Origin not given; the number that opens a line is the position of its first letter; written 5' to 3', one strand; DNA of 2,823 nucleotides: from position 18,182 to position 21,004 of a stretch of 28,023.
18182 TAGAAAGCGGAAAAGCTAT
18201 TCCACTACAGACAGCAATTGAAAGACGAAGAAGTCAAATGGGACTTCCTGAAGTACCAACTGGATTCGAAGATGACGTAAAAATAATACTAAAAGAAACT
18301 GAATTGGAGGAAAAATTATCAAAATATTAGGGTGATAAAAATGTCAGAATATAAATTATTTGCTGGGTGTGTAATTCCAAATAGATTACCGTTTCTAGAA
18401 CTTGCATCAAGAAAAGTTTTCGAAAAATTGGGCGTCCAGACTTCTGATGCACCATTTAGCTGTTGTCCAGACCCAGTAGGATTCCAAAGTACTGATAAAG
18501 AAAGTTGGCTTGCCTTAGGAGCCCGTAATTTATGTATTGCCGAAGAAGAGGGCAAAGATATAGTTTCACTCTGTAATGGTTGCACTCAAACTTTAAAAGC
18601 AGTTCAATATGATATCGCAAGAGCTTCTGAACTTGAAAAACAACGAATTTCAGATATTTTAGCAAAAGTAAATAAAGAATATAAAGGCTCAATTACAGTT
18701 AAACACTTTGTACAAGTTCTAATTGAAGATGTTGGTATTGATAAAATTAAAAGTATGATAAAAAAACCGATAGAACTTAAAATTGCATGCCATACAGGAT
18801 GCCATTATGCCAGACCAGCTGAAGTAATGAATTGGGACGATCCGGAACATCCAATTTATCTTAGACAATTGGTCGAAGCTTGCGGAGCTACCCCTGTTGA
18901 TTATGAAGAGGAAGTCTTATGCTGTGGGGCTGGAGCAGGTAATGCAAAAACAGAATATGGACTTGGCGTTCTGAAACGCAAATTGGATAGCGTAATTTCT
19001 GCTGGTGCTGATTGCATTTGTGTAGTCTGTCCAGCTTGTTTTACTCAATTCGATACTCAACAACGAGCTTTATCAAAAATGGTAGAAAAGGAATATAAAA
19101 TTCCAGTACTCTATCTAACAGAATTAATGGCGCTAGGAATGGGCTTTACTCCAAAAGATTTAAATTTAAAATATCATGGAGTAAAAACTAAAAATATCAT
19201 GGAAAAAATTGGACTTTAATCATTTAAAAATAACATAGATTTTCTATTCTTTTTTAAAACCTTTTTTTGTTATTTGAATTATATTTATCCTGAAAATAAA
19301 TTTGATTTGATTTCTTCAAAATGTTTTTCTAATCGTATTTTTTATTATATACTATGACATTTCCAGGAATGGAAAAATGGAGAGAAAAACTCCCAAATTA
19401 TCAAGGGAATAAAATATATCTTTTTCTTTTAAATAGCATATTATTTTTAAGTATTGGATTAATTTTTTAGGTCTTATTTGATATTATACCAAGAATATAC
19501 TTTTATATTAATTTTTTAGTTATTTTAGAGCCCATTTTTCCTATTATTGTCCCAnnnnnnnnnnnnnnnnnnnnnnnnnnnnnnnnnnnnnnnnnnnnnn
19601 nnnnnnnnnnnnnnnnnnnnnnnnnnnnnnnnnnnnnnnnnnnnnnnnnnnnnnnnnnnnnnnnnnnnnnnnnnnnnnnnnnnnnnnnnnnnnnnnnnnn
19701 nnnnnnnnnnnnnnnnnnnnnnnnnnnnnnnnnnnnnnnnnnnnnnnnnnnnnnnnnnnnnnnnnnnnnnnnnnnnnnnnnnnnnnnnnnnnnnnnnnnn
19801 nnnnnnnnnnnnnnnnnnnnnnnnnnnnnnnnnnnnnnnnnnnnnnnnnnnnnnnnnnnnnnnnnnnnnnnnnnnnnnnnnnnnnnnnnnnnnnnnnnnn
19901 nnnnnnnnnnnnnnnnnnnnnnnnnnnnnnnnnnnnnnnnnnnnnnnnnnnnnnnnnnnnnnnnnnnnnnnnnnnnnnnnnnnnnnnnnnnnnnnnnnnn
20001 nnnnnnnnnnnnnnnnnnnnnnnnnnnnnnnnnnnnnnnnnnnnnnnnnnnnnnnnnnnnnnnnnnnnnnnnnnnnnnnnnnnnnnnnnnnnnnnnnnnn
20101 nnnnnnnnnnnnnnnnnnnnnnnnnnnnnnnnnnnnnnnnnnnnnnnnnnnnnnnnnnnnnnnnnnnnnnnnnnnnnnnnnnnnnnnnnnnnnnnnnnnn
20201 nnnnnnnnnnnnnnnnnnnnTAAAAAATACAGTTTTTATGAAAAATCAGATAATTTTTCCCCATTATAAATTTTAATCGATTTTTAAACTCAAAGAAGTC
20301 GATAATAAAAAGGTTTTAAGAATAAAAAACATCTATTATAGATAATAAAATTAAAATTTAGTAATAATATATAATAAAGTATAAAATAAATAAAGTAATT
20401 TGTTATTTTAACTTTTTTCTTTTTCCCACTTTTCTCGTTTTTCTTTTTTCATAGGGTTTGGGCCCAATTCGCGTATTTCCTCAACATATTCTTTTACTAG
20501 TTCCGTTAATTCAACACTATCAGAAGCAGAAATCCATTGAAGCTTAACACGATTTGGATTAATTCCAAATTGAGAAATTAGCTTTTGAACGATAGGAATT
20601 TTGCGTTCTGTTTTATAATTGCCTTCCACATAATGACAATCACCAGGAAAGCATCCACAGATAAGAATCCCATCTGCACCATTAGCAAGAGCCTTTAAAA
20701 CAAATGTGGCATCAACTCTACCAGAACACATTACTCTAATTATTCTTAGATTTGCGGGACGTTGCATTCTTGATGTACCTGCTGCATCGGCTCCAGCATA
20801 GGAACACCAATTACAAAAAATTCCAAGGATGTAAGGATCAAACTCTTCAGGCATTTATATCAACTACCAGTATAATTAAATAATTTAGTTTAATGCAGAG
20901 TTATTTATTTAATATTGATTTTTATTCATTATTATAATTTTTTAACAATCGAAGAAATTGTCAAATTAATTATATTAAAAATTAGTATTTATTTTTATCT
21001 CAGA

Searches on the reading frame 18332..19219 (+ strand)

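Call 4: search_protein_families(library=pfam, proteins=[window:18332-19219:+], max_evalue=0.01)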
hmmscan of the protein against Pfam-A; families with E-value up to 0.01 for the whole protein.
window:18332-19219:+ (295 aa): 3 families
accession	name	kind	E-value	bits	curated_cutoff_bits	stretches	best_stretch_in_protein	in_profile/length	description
PF02754.22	CCG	-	1.5e-27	95.9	20.6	2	151-241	1-85/85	Cysteine-rich domain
PF22196.1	HdrB-like_C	-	5.7e-05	23.5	33.4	1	221-282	23-86/87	HdrB-like C-terminal domain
PF25080.1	zf_RING-like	-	0.004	17.5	27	0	225-245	18-38/48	RING zinc finger-like domain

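Call 6: search_protein_families(library=ncbifam, proteins=[window:18332-19219:+], max_evalue=0.01)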
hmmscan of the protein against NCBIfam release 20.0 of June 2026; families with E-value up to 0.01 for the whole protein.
window:18332-19219:+ (295 aa): 7 families
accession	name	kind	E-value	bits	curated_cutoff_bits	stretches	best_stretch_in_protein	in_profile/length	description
TIGR03288.1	CoB_CoM_SS_B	equivalog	1.2e-88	297.2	345.15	1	6-293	1-290/290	CoB--CoM heterodisulfide reductase subunit B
NF041780.1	hetero_SS_HdrB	equivalog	8.1e-36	123.9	450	1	6-292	5-304/304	ferredoxin:CoB-CoM heterodisulfide reductase subunit HdrB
NF042965.1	MFR_anch_SdhE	equivalog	3.9e-35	121.8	500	1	6-283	2-275/282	8-methylmenaquinol:fumarate reductase membrane anchor subunit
NF045670.1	quin_L_LdhH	equivalog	5.9e-19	67.8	800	1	8-243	470-688/706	L-lactate dehydrogenase (quinone) large subunit LdhH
NF004898.0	PRK06259.1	equivalog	6.5e-16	58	385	1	7-267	264-485/488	fumarate reductase (CoM/CoB) subunit TfrB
NF008434.0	PRK11274.1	equivalog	2.3e-05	23.5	333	1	9-244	172-392/409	glycolate oxidase subunit GlcF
NF045711.1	sulf_resp_HmcF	equivalog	0.00045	19.1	750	1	116-240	302-425/457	sulfate respiration complex iron-sulfur protein HmcF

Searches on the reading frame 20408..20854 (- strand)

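Call 4: search_protein_families(library=pfam, proteins=[window:20408-20854:-], max_evalue=0.01)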
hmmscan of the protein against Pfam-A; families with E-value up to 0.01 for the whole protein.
window:20408-20854:- (148 aa): 1 family
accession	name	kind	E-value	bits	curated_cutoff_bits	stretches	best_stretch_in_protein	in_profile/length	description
PF02662.21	FlpD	-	4.8e-50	169.1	22.3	1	9-131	1-123/123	Methyl-viologen-reducing hydrogenase, delta subunit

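Call 6: search_protein_families(library=ncbifam, proteins=[window:20408-20854:-], max_evalue=0.01)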
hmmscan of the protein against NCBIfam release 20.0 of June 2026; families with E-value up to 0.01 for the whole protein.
window:20408-20854:- (148 aa): 4 families
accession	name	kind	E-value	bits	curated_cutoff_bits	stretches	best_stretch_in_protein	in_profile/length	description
NF040770.1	hetero_SS_HdrA2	exception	2.2e-49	168.3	1100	1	6-133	647-774/777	CoB-CoM heterodisulfide reductase HdrA2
NF045873.1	F420_non_VhuD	exception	4.4e-38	130.4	215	1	6-136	1-131/132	F420-non-reducing hydrogenase iron-sulfur subunit VhuD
NF041891.1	hdrA_Methbact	equivalog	7.4e-15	54.2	1300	1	12-129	648-760/762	ferredoxin:CoB-CoM heterodisulfide reductase subunit HdrA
NF041778.1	hetero_SS_HdrA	equivalog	0.0032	15.3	1400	1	15-67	662-714/771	ferredoxin:CoB-CoM heterodisulfide reductase subunit HdrA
